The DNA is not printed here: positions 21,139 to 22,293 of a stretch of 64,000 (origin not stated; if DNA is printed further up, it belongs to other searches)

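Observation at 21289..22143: Uncharacterised 284-aa gene wedged between the radical-SAM fusion and rodA with TTGA/short-gap coupling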

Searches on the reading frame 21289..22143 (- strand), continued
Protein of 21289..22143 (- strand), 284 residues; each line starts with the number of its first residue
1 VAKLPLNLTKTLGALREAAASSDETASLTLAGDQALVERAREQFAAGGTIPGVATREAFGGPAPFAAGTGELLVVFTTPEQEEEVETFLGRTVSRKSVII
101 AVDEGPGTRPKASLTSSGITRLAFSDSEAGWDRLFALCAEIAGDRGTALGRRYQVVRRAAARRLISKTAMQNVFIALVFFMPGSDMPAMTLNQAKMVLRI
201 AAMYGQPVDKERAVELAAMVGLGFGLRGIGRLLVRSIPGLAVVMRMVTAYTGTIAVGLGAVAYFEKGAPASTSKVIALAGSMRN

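Call 23: fold_search(model_id=the predicted structure, library=pdb)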
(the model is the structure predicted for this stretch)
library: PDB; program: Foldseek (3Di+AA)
matches with E <= 10: 632; with E <= 0.001: 0
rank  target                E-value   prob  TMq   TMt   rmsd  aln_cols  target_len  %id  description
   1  4bb9                  1.5e-02  0.75  0.23  0.13  17.1       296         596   12  Crystal structure of glucokinase regulatory protein complexed to fructose-1-phosphate (released 2013-05-15)
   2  3w0l_D                1.8e-02  0.66  0.24  0.14  16.7       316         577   12  The crystal structure of Xenopus Glucokinase and Glucokinase Regulatory Protein complex (released 2013-07-17)
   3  3eua_G                4.9e-02  0.91  0.28  0.25  14.8       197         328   12  CRYSTAL STRUCTURE OF A PUTATIVE PHOSPHOSUGAR ISOMERASE (BSU32610) FROM BACILLUS SUBTILIS AT 1.90 A RESOLUTION (released 2008-10-21)
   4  3hba_A                4.9e-02  0.41  0.23  0.21  18.4       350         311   12  Crystal structure of a putative phosphosugar isomerase (sden_2705) from shewanella denitrificans os217 at 2.00 A resol (released 2009-05-19)
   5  8glr                  6.0e-02  0.82  0.26  0.24  15.1       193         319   13  FrlB - Deglycase for 6-phosphofructose lysine (released 2023-07-05)
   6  4bba                  7.7e-02  0.30  0.20  0.11  18.2       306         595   10  Crystal structure of glucokinase regulatory protein complexed to phosphate (released 2013-05-15)
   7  4lc9_A                8.5e-02  0.47  0.24  0.14  17.0       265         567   12  Structural Basis for Regulation of Human Glucokinase by Glucokinase Regulatory Protein (released 2013-09-04)
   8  2xhz_D                9.0e-02  0.89  0.26  0.38  13.9       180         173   11  Probing the active site of the sugar isomerase domain from E. coli arabinose-5-phosphate isomerase via X-ray crystallo (released 2011-01-26)
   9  3eua_A                9.4e-02  0.80  0.26  0.24  15.3       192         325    8  CRYSTAL STRUCTURE OF A PUTATIVE PHOSPHOSUGAR ISOMERASE (BSU32610) FROM BACILLUS SUBTILIS AT 1.90 A RESOLUTION (released 2008-10-21)
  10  9ou6_A                1.0e-01  0.33  0.24  0.22  18.5       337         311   10  Crystal Structure of Salmonella FraB Deglycase, Crystal Form 1 (released 2025-08-06)
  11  2a3n                  1.1e-01  0.57  0.24  0.21  15.0       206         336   14  Crystal structure of a putative glucosamine-fructose-6-phosphate aminotransferase (stm4540.s) from salmonella typhimuriu (released 2005-07-26)
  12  2xhz_A                1.5e-01  0.82  0.26  0.37  14.0       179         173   11  Probing the active site of the sugar isomerase domain from E. coli arabinose-5-phosphate isomerase via X-ray crystallo (released 2011-01-26)
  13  9v21_sb               1.7e-01  0.47  0.22  0.28  10.0       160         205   11  Cryo- EM structure of 75S ribosome with P- tRNA from Entamoeba histolytica (released 2025-10-08)
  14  5uqi                  1.8e-01  0.63  0.25  0.34  13.8       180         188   12  E. coli CFT073 c3406 in complex with A5P (released 2018-02-21)
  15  3hba_B                1.8e-01  0.28  0.25  0.23  18.6       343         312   11  Crystal structure of a putative phosphosugar isomerase (sden_2705) from shewanella denitrificans os217 at 2.00 A resol (released 2009-05-19)
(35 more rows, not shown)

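Call 31: search_protein_families(library=pfam, proteins=[L012:7707-8894:+, L025:7467-8603:+, L038:7584-8609:+, L062:7524-8531:+, L021:7500-8396:+, L009:7617-8510:+, L061:7356-8612:+], max_evalue=0.01)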
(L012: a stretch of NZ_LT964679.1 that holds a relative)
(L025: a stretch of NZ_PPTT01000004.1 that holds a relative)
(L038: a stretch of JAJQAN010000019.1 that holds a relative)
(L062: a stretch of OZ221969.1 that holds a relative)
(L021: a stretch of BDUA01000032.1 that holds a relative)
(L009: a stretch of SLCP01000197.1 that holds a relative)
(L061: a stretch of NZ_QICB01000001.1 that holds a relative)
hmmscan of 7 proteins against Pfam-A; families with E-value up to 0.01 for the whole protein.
L012:7707-8894:+ (396 aa): 2 families
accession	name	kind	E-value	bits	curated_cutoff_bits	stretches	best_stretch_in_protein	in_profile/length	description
PF05128.17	DUF697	-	0.00041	20.6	27.7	1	191-252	25-86/162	Domain of unknown function (DUF697)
PF12787.12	EcsC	-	0.0031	17.7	30.4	1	191-235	94-139/240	EcsC protein family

L025:7467-8603:+ (379 aa): 2 families
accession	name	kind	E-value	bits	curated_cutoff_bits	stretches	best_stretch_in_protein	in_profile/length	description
PF05128.17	DUF697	-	0.00033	20.9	27.7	1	208-317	26-145/162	Domain of unknown function (DUF697)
PF12787.12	EcsC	-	0.0055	16.8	30.4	0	210-255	97-143/240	EcsC protein family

L038:7584-8609:+ (342 aa): 1 family
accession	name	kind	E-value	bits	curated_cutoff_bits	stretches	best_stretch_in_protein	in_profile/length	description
PF05128.17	DUF697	-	8e-07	29.4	27.7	1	178-251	18-91/162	Domain of unknown function (DUF697)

L062:7524-8531:+ (336 aa): 1 family
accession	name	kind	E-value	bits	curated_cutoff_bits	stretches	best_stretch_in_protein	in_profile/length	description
PF05128.17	DUF697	-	4e-09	36.8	27.7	1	167-237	16-86/162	Domain of unknown function (DUF697)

L021:7500-8396:+ (299 aa): 1 family
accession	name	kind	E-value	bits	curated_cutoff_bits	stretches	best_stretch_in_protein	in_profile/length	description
PF05128.17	DUF697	-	0.00031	20.9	27.7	1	170-242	18-90/162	Domain of unknown function (DUF697)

L009:7617-8510:+ (298 aa): 2 families
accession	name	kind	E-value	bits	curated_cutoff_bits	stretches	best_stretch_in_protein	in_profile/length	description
PF05128.17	DUF697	-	1.9e-08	34.7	27.7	1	161-235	18-99/162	Domain of unknown function (DUF697)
PF12787.12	EcsC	-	0.0017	18.5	30.4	1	165-218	91-145/240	EcsC protein family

L061:7356-8612:+ (419 aa): 2 families
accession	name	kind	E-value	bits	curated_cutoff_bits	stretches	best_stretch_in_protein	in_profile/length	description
PF05128.17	DUF697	-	1.1e-05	25.6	27.7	1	233-301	26-94/162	Domain of unknown function (DUF697)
PF12787.12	EcsC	-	0.0026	17.9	30.4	1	234-280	96-143/240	EcsC protein family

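Call 34: search_protein_representatives(alignment_id=A1)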
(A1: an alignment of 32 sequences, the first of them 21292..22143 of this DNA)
Query: 32 sequences, 283 profile positions. Proteins with E-value up to 0.001 (for the whole library): 2084; up to 1e-10: 963; up to 1e-30: 213. The best 150 are listed.
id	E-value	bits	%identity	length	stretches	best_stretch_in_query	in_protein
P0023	6.6e-131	452.3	-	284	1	1-283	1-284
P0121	9.7e-94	330.4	-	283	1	1-282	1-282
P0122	1.2e-85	303.9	-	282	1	1-283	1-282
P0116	2.5e-84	299.5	-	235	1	6-219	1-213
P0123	1.0e-82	294.2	-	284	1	2-279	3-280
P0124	3.1e-81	289.4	-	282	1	3-283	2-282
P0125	4.0e-70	252.9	-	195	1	116-261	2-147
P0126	2.2e-67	243.9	-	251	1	71-282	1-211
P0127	1.1e-66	241.6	-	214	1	3-199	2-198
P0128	3.4e-66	240.0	-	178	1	66-242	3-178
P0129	6.0e-62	226.1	-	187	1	1-186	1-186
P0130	1.1e-57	212.0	-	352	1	86-209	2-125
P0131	1.3e-57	211.9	-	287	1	3-279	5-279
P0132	2.7e-52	194.4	-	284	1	3-283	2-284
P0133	3.3e-51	190.8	-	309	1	5-273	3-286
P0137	3.3e-46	174.4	-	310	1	1-266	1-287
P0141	1.4e-44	169.1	-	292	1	1-266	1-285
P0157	5.6e-42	160.5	-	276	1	1-265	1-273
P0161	1.3e-41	159.3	-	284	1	1-278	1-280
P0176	6.7e-40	153.7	-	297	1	4-264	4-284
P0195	5.7e-38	147.4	-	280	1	4-265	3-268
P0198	1.5e-37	146.0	-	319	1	131-266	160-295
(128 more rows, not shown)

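Call 36: search_protein_families(library=pfam, proteins=[P0141, P0195, P0176, P0157, P0137, P0161, P0133, P0131], max_evalue=1)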
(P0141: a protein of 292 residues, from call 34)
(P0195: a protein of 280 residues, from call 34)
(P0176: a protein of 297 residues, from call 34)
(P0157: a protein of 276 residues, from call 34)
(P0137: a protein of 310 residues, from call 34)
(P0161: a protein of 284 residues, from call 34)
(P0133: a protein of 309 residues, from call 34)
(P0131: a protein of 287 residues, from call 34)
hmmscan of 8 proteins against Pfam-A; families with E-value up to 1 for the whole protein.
P0141 (292 aa): 10 families
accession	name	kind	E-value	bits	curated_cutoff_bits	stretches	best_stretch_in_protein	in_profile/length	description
PF05128.17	DUF697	-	8.7e-08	32.5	27.7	1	178-241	21-84/162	Domain of unknown function (DUF697)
PF00009.33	GTP_EFTU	-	4.2e-06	26.9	26.5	1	75-158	93-184/188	Elongation factor Tu GTP binding domain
PF01926.29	MMR_HSR1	-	0.021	15.4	21.9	1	70-112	71-113/113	50S ribosome-binding GTPase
PF02492.25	cobW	-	0.021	14.9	20.7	1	72-127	112-166/180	CobW/HypB/UreG, nucleotide-binding domain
PF03193.22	RsgA_GTPase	-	0.032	14.5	30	0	14-45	96-126/174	RsgA GTPase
PF05049.19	IIGP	-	0.12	11.8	24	0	7-45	16-55/375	Interferon-inducible GTPase (IIGP)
PF00158.32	Sigma54_activat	-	0.13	12.4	20.2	1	13-43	10-40/168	Sigma-54 interaction domain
PF16897.10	MMR_HSR1_Xtn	-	0.21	12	35.2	1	104-158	56-102/106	C-terminal region of MMR_HSR1 domain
PF13191.12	AAA_16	-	0.27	12.1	32.6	0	26-114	25-142/167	AAA ATPase domain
PF09547.16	SpoIVA_ATPase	-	0.28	11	26.6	1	84-122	162-200/237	Stage IV sporulation protein A, ATPase domain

P0195 (280 aa): 18 families
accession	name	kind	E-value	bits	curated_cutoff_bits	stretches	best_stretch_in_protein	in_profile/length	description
PF05128.17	DUF697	-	6.7e-08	32.9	27.7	1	165-224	24-83/162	Domain of unknown function (DUF697)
PF00009.33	GTP_EFTU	-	2e-05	24.7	26.5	1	63-142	93-184/188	Elongation factor Tu GTP binding domain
PF12787.12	EcsC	-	8.5e-05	22.8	30.4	1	163-214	91-143/240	EcsC protein family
PF10662.15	PduV-EutP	-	0.00047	20.4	21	1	64-140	65-141/143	Ethanolamine utilisation - propanediol utilisation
PF16897.10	MMR_HSR1_Xtn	-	0.0018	18.7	35.2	1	91-144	57-104/106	C-terminal region of MMR_HSR1 domain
PF00503.26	G-alpha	-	0.0052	16.4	48.8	1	9-67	6-62/333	G-protein alpha subunit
PF13555.12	AAA_29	-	0.023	14.9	27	1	15-44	15-42/61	P-loop containing region of AAA domain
PF13173.12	AAA_14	-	0.029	14.8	27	1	26-114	4-86/129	AAA domain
PF13401.12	AAA_22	-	0.03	15.1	27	1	23-180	4-87/130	AAA domain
PF22144.1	Fungal_virus_P2_C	-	0.032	13.5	26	1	22-118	169-256/456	Fungal virus Capsid protein, C-terminal domain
PF13458.12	Peripla_BP_6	-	0.046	13.8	31.7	1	111-186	101-176/343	Periplasmic binding protein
PF03193.22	RsgA_GTPase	-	0.052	13.8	30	1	86-141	50-105/174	RsgA GTPase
PF18882.5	DUF5647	-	0.076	13.2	27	1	56-104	25-71/79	Family of unknown function (DUF5647)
PF01926.29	MMR_HSR1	-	0.11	13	21.9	0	27-69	2-40/113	50S ribosome-binding GTPase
PF13479.12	AAA_24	-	0.12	12.7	27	0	24-170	2-77/195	AAA domain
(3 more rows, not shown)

P0176 (297 aa): 3 families
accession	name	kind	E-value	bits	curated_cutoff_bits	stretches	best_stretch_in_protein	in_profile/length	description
PF05128.17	DUF697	-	8.5e-08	32.5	27.7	1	176-255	18-97/162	Domain of unknown function (DUF697)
PF12787.12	EcsC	-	0.089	12.9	30.4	1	200-233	112-145/240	EcsC protein family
PF09547.16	SpoIVA_ATPase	-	0.19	11.5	26.6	1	85-126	161-203/237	Stage IV sporulation protein A, ATPase domain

P0157 (276 aa): 1 family
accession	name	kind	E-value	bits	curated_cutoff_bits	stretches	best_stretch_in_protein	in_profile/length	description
PF05128.17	DUF697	-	4e-06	27.1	27.7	1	165-228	19-82/162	Domain of unknown function (DUF697)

P0137 (310 aa): 5 families
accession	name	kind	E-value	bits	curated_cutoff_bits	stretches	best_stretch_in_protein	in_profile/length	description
PF05128.17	DUF697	-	4.2e-12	46.5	27.7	1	176-304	17-158/162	Domain of unknown function (DUF697)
PF12787.12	EcsC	-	2.3e-05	24.6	30.4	1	159-232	72-143/240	EcsC protein family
PF03885.18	DUF327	-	0.02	15.3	25.8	1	11-74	61-121/143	Protein of unknown function (DUF327)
PF06414.18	Zeta_toxin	-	0.095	12.6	22.3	1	106-166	14-71/199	Zeta toxin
PF10683.14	DBD_Tnp_Hermes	-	0.11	12.7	20.5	1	212-231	41-60/68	Hermes transposase DNA-binding domain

P0161 (284 aa): 3 families
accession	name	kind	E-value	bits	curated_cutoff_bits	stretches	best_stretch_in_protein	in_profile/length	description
PF12787.12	EcsC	-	0.00031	20.9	30.4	1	180-213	110-143/240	EcsC protein family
PF05128.17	DUF697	-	0.0021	18.3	27.7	1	158-268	18-138/162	Domain of unknown function (DUF697)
PF21392.3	COQ9_N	-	0.046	13.9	27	1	234-245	12-23/31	Ubiquinone biosynthesis protein COQ9, N-terminal domain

P0133 (309 aa): 3 families
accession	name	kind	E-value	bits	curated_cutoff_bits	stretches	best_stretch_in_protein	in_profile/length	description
PF05128.17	DUF697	-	1.3e-07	31.9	27.7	1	174-236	23-85/162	Domain of unknown function (DUF697)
PF12787.12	EcsC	-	0.0031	17.6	30.4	1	193-237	112-157/240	EcsC protein family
PF25199.1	nSTAND_NTPase5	-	0.0062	16.8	34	1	78-125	98-142/145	Novel STAND NTPase 5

P0131 (287 aa): 2 families
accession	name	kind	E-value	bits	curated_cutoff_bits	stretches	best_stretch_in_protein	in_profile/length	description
PF05128.17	DUF697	-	2.5e-09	37.5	27.7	1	156-268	18-140/162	Domain of unknown function (DUF697)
PF12787.12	EcsC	-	0.011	15.9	30.4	1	174-209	101-141/240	EcsC protein family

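Call 41: find_encoding_contigs(protein=P0198, flank=8000, max_places=3)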
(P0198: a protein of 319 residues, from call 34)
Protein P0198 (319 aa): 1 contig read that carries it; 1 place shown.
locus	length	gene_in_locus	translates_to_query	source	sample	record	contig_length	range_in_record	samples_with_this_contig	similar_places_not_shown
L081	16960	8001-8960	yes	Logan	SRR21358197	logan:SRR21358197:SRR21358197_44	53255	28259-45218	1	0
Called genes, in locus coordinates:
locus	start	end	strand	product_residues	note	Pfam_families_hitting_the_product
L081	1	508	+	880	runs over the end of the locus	PF00133:tRNA-synt_1, PF09334:tRNA-synt_1g, PF13603:tRNA-synt_1_2, PF09334:tRNA-synt_1g, PF08264:Anticodon_1, PF10458:Val_tRNA-synt_C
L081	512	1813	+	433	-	PF08245:Mur_ligase_M, PF27239:FOL3_C, PF02875:Mur_ligase_C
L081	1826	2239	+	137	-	PF00334:NDK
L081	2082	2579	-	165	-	-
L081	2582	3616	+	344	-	PF06723:MreB_Mbl, PF00022:Actin, PF11104:PilM_2 (faint), PF00012:HSP70, PF14450:FtsA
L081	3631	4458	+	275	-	PF04085:MreC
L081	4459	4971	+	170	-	PF04093:MreD, PF07155:ECF-ribofla_trS (weak)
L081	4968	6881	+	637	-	PF03717:PBP_dimer, PF00905:Transpeptidase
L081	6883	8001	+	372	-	PF01098:FTSW_RODA_SPOVE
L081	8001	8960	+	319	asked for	PF00009:GTP_EFTU (weak), PF05128:DUF697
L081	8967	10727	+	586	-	PF19864:Radical_SAM_N2, PF04055:Radical_SAM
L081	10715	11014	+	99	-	PF10105:DUF2344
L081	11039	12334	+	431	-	PF10150:RNase_E_G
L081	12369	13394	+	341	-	PF00072:Response_reg, PF13487:HD_5, PF01966:HD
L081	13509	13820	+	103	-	PF00829:Ribosomal_L21p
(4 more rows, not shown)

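Call 42: find_encoding_contigs(protein=P0195, flank=8000, max_places=2)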
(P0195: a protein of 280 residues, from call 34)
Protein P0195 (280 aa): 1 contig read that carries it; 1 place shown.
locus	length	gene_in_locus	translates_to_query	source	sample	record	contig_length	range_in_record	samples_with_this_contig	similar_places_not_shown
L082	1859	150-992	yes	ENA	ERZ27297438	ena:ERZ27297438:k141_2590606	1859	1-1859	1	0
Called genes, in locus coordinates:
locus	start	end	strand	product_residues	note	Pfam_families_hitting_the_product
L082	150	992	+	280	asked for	PF00009:GTP_EFTU (faint), PF05128:DUF697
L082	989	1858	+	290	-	?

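Call 43: find_encoding_contigs(protein=P0141, flank=8000, max_places=2)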
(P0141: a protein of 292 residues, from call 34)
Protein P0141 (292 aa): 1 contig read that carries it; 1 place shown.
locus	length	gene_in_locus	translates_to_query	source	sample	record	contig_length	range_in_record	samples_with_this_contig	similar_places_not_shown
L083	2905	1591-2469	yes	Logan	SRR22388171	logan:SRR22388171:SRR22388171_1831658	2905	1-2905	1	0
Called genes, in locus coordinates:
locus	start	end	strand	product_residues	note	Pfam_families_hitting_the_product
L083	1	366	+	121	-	?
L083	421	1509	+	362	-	PF01098:FTSW_RODA_SPOVE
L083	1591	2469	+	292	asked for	PF00009:GTP_EFTU (weak), PF05128:DUF697 (weak)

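Call 44: find_encoding_contigs(protein=P0131, flank=8000, max_places=2)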
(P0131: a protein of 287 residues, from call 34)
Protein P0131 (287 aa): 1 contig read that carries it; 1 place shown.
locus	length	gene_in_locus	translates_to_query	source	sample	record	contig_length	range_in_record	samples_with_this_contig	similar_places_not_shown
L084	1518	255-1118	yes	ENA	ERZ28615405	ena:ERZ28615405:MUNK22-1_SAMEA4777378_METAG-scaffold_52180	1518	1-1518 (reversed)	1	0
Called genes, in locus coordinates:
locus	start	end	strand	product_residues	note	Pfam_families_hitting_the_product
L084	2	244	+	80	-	?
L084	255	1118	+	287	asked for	PF05128:DUF697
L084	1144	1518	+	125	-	?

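Call 46: find_homologous_proteins(query=A3, max_evalue=1e-10)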
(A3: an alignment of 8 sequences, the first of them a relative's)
Query A3 (8 sequences) (319 aa, profile of the alignment): 75 proteins with E <= 1e-10 among 8000 candidates.
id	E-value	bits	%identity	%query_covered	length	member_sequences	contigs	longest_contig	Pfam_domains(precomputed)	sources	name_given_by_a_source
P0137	2.8e-116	406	34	76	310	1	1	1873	PF05128.18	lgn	-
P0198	1.9e-113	397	100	100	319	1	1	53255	PF00009.34,PF05128.18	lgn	-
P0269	2.9e-100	354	59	95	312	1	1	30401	PF01926.30,PF00009.34,PF05128.18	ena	-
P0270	3.6e-100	354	59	97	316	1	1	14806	PF00009.34,PF05128.18,PF00071.29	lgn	-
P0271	3.1e-95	337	65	97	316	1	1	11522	PF00009.34,PF05128.18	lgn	-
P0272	4.6e-88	314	49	89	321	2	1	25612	PF00009.34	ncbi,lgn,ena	-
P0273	3.2e-84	301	48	89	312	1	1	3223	PF00009.34,PF05128.18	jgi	jgi:uncharacterized protein (DUF697 family)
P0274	7.4e-82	293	47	89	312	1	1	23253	PF05128.18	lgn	-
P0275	1.8e-78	282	45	91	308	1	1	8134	PF12787.13,PF05128.18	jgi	jgi:uncharacterized protein (DUF697 family)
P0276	5.0e-78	281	45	91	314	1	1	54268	PF05128.18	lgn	-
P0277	3.8e-77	278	45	91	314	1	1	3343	PF05128.18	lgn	-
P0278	1.9e-76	276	43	91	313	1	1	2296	PF00009.34,PF05128.18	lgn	-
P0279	5.5e-64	235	33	66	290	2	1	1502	PF05128.18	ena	-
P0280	6.5e-60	221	60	35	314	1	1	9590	PF05128.18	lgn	-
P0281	1.3e-58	217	58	35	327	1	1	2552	PF05128.18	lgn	-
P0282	5.0e-58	215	56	37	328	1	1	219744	PF05128.18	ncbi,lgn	-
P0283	1.2e-56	211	56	37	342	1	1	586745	PF05128.18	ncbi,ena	-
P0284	1.6e-56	210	52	40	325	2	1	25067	PF05128.18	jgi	jgi:uncharacterized protein (DUF697 family)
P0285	2.3e-56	210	58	35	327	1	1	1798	PF05128.18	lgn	-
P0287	6.0e-56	208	56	35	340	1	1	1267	PF05128.18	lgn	-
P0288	8.3e-56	208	54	37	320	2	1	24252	PF05128.18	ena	-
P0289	1.1e-55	207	55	35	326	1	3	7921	PF05128.18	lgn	-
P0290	1.2e-55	207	49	46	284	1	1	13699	PF05128.18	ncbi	ncbi:MAG: hypothetical protein ABI649_06235 [Gaiellaceae bacterium]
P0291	1.5e-55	207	57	37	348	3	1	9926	PF05128.18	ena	-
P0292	2.6e-55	206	51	37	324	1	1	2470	PF05128.18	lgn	-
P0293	7.6e-55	205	52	36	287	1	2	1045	PF05128.18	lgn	-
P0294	8.0e-55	205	51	43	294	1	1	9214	PF05128.18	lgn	-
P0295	1.0e-54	204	57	37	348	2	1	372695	PF05128.18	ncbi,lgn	-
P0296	1.2e-54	204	54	39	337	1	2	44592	PF05128.18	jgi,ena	jgi:uncharacterized protein (DUF697 family)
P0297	1.2e-54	204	47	37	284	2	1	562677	PF05128.18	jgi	jgi:uncharacterized protein (DUF697 family)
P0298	1.5e-54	204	52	37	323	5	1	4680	PF05128.18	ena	-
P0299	2.1e-54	203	50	34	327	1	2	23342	PF05128.18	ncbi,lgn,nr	ncbi:MAG: DUF697 domain-containing protein [Coriobacteriia bacterium]|nr:DUF697 domain-containing pr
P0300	1.5e-53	200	48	39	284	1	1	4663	PF05128.18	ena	-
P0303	3.0e-53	199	50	36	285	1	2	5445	PF05128.18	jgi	jgi:uncharacterized protein (DUF697 family)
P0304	3.2e-53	199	38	52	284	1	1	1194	PF05128.18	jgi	jgi:uncharacterized protein (DUF697 family)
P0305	3.8e-53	199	56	37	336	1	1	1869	PF05128.18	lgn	-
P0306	1.0e-52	198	54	35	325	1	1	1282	PF05128.18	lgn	-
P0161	3.2e-52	196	39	52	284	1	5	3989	-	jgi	jgi:uncharacterized protein (DUF697 family)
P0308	8.2e-52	195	39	52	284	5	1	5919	PF05128.18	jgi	jgi:uncharacterized protein (DUF697 family)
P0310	1.7e-51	194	54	34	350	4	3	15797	PF05128.18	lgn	-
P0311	4.0e-51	193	48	41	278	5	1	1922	PF12787.13,PF05128.18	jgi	jgi:uncharacterized protein (DUF697 family)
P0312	4.0e-51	192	40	52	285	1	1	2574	PF05128.18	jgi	jgi:uncharacterized protein (DUF697 family)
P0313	5.0e-51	192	56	35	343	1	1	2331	PF05128.18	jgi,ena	-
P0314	7.4e-51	192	46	45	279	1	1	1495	PF12787.13,PF05128.18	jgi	jgi:uncharacterized protein (DUF697 family)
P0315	9.9e-51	191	56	35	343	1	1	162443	PF05128.18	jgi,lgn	-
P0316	1.6e-50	191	45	47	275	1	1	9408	PF05128.18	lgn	-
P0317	1.8e-50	190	53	37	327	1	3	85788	PF05128.18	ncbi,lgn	-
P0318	1.9e-50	190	56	37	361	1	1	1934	PF05128.18,PF00535.33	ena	-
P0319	2.3e-50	190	43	40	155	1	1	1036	PF12787.13,PF05128.18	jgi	jgi:uncharacterized protein (DUF697 family)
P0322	3.0e-50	190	55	34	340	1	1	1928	PF05128.18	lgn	-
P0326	3.8e-49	186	41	50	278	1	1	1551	PF12787.13,PF05128.18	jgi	jgi:uncharacterized protein (DUF697 family)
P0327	4.4e-49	186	50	39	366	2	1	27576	PF05128.18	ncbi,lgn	-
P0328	7.1e-49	185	50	37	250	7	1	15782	PF05128.18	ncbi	-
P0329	7.6e-49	185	47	42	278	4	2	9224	PF05128.18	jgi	jgi:uncharacterized protein (DUF697 family)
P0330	4.2e-46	176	36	74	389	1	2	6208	PF01926.30,PF09547.17,PF00350.30,PF02421.25,PF00009.34,PF03193.23,PF05128.18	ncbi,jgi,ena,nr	ncbi:MAG TPA: GTPase [Chloroflexia bacterium]|nr:GTPase [Chloroflexia bacterium]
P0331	1.0e-44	171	30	69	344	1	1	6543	PF01926.30,PF00350.30,PF02421.25,PF00009.34,PF03193.23,PF05128.18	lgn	-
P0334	1.7e-42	164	53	33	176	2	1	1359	PF05128.18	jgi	jgi:uncharacterized protein (DUF697 family)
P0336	4.5e-25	107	55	19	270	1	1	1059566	-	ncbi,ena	-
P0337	1.6e-22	99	25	92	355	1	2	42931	PF00009.34,PF05128.18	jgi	jgi:uncharacterized protein (DUF697 family)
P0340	8.5e-18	83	35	38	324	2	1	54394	-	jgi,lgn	jgi:uncharacterized protein (DUF697 family)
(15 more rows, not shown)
